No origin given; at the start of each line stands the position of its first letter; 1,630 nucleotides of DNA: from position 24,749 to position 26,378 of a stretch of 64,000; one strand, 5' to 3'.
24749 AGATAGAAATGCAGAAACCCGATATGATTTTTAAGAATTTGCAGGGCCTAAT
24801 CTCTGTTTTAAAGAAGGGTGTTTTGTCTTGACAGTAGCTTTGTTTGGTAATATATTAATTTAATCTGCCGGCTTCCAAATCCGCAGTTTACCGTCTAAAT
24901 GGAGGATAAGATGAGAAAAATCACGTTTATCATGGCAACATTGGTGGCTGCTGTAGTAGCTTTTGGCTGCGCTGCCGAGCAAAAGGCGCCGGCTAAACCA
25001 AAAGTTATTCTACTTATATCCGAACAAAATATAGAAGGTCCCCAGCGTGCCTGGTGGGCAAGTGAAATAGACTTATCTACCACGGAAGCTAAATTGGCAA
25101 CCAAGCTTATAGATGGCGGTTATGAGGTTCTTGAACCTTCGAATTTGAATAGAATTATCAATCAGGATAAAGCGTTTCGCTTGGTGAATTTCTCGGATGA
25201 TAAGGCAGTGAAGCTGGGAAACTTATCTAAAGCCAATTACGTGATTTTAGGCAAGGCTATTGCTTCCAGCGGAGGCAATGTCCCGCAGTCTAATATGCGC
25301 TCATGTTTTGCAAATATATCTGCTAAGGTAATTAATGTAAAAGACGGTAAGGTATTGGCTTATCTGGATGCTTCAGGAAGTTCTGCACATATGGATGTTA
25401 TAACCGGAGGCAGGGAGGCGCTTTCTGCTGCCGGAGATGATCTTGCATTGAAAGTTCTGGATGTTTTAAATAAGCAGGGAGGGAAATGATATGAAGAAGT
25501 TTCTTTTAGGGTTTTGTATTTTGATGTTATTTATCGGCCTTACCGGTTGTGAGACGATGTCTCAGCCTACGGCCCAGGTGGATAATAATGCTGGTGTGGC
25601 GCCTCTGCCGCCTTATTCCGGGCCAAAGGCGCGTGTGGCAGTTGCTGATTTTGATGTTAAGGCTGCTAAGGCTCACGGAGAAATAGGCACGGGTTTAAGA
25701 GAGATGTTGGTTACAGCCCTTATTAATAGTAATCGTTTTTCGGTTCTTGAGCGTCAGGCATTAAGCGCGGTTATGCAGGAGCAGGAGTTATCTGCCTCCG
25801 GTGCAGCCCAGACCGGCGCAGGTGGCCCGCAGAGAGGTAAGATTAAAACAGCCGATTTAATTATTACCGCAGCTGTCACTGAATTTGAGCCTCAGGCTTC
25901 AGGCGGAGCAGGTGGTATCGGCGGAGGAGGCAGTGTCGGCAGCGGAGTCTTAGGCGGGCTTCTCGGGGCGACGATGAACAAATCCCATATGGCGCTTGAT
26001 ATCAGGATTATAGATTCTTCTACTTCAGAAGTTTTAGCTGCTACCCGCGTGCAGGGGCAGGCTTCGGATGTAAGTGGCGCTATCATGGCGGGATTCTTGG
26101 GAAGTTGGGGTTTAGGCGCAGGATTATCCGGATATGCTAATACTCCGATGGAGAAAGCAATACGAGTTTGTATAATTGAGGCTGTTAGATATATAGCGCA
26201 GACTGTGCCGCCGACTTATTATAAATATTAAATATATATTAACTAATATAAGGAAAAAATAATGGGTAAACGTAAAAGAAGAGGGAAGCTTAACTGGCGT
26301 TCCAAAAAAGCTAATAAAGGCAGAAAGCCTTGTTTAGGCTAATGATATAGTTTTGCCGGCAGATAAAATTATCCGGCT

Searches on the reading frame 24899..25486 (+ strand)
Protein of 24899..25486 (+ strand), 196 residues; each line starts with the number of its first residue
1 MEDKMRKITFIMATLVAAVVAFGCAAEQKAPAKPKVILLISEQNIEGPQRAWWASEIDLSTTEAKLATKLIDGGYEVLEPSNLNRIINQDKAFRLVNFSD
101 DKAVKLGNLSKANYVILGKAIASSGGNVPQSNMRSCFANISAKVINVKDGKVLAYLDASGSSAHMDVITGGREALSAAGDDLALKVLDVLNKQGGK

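Call 29: search_protein_families(library=pfam, proteins=[window:24899-25486:+], max_evalue=0.001)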
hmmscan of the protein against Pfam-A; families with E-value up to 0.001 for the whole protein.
window:24899-25486:+ (196 aa): 1 family
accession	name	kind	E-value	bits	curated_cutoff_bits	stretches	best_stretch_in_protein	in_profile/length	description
PF03783.19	CsgG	-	6e-06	26.2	20.8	1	48-171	26-161/210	Curli production assembly/transport component CsgG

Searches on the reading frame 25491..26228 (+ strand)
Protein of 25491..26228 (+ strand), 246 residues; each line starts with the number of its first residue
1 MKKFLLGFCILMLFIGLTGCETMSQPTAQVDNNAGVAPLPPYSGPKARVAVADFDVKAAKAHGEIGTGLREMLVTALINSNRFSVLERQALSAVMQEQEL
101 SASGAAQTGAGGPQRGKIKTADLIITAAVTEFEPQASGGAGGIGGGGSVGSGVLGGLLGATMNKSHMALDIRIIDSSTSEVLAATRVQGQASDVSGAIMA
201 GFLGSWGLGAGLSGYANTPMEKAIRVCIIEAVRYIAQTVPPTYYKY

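Call 29: search_protein_families(library=pfam, proteins=[window:25491-26228:+], max_evalue=0.001)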
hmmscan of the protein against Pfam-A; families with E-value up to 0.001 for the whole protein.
window:25491-26228:+ (246 aa): 1 family
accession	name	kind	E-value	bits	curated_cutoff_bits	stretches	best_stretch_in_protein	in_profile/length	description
PF03783.19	CsgG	-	5.8e-37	127.5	20.8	1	45-238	8-200/210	Curli production assembly/transport component CsgG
